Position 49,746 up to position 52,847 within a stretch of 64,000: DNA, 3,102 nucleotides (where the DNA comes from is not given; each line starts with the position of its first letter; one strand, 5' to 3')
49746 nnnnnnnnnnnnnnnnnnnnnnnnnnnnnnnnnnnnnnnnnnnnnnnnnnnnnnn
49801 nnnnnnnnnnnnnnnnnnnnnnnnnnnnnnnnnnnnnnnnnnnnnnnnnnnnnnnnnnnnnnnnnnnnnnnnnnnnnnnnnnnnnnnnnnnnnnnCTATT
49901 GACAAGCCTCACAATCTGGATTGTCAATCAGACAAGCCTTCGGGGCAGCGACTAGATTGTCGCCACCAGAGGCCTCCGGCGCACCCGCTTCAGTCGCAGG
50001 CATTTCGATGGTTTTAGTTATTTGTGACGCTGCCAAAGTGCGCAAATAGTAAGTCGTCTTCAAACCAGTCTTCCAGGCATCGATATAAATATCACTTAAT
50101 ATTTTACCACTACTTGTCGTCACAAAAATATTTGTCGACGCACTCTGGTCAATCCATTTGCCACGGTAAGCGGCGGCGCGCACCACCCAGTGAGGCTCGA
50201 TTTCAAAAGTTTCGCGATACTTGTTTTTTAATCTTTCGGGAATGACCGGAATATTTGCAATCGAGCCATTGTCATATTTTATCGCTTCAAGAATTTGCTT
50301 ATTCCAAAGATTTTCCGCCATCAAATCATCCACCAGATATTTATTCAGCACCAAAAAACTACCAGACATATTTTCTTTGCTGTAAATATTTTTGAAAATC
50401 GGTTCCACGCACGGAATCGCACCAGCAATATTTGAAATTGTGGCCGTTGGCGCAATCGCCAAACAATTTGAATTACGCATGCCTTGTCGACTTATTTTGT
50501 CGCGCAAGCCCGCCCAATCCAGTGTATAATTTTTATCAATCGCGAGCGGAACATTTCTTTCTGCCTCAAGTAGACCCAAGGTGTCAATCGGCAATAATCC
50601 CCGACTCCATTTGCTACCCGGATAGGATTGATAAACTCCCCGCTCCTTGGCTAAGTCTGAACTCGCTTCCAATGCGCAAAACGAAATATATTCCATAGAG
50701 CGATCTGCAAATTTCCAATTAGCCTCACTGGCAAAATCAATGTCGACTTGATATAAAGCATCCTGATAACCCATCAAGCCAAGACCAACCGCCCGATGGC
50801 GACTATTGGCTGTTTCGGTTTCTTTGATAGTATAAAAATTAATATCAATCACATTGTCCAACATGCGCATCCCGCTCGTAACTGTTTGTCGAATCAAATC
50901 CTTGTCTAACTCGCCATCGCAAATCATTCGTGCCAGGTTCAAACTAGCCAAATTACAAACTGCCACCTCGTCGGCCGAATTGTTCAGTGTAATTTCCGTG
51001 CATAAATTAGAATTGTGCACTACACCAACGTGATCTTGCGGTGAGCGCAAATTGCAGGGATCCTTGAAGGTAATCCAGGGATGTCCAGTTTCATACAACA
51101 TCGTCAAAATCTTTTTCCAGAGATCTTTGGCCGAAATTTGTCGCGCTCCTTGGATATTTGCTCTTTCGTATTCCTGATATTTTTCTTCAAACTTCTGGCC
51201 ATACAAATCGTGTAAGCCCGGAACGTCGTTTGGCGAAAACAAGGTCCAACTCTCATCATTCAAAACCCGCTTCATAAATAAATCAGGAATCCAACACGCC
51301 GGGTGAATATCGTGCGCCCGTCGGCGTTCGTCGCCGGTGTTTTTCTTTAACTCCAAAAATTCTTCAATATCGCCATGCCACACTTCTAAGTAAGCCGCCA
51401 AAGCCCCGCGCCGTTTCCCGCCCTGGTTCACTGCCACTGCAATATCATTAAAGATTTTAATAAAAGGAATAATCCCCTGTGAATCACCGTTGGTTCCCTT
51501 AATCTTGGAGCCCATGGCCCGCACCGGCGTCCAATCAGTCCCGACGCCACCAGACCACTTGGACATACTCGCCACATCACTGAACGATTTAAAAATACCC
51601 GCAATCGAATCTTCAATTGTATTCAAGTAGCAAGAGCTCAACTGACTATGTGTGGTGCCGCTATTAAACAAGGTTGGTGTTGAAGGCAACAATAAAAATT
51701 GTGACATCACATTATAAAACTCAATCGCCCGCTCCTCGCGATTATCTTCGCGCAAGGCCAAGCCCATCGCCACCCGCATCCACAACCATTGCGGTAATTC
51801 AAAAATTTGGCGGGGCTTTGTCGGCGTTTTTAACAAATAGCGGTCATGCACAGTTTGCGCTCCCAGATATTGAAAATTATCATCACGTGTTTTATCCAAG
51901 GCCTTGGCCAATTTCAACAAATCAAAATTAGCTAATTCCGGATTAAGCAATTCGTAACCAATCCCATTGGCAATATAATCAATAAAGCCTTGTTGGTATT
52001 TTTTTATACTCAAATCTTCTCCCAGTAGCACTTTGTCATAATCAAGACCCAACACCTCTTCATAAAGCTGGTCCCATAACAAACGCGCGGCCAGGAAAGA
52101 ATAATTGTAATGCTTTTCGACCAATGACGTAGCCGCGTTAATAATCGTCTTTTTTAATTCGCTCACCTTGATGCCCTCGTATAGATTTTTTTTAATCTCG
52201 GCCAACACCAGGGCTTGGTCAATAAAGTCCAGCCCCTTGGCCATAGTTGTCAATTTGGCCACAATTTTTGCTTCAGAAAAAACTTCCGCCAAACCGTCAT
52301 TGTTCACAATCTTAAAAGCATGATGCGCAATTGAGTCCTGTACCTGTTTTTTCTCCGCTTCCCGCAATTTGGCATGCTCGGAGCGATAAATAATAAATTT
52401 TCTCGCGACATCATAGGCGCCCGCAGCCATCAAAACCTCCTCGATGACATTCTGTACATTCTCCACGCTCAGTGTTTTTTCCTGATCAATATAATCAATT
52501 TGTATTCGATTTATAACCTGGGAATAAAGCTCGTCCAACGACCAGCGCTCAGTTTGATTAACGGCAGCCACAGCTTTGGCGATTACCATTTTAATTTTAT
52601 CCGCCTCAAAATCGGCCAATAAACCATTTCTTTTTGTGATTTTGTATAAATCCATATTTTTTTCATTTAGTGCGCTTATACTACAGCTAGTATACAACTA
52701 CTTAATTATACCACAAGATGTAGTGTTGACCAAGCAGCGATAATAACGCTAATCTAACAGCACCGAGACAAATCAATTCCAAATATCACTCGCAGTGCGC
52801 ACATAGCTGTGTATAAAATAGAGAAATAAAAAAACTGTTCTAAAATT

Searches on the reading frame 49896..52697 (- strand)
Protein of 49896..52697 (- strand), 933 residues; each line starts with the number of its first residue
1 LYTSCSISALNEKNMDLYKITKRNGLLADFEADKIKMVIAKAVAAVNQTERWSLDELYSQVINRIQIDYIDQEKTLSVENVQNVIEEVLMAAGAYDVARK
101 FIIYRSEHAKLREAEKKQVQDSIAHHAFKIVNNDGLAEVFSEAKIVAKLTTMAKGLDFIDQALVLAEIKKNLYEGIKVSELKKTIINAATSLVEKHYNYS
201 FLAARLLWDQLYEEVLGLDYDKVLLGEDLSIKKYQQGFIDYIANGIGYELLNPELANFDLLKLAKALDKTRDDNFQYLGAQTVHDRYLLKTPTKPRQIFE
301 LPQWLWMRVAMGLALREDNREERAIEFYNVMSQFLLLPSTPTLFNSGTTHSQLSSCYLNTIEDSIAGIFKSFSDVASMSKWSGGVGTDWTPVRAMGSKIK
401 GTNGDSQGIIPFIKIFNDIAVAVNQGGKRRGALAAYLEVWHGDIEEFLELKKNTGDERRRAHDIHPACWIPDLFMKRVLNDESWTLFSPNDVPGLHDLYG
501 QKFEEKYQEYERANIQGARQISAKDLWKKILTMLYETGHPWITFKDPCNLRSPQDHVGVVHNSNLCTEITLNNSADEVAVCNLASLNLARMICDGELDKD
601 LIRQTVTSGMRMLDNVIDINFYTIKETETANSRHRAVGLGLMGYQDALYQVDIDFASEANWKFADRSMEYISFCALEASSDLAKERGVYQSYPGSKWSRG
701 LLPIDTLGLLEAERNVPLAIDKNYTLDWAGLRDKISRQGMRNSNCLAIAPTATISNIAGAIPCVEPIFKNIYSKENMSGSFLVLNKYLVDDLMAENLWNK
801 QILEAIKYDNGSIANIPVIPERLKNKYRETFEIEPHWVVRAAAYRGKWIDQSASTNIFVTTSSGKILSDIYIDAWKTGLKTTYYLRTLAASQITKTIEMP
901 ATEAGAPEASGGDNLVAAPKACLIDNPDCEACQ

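Call 65: search_protein_families(library=pfam, proteins=[window:49896-52697:-], max_evalue=0.001)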
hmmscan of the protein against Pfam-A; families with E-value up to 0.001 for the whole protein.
window:49896-52697:- (933 aa): 3 families
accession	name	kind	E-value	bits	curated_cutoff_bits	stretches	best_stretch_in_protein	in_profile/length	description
PF02867.20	Ribonuc_red_lgC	-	6.9e-189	629.3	23.9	1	354-885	1-523/523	Ribonucleotide reductase, barrel domain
PF00317.26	Ribonuc_red_lgN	-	4.5e-24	84.7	28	1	274-350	2-76/77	Ribonucleotide reductase, all-alpha domain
PF03477.21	ATP-cone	-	1.2e-23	83.8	25.8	2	19-109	2-87/88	ATP cone domain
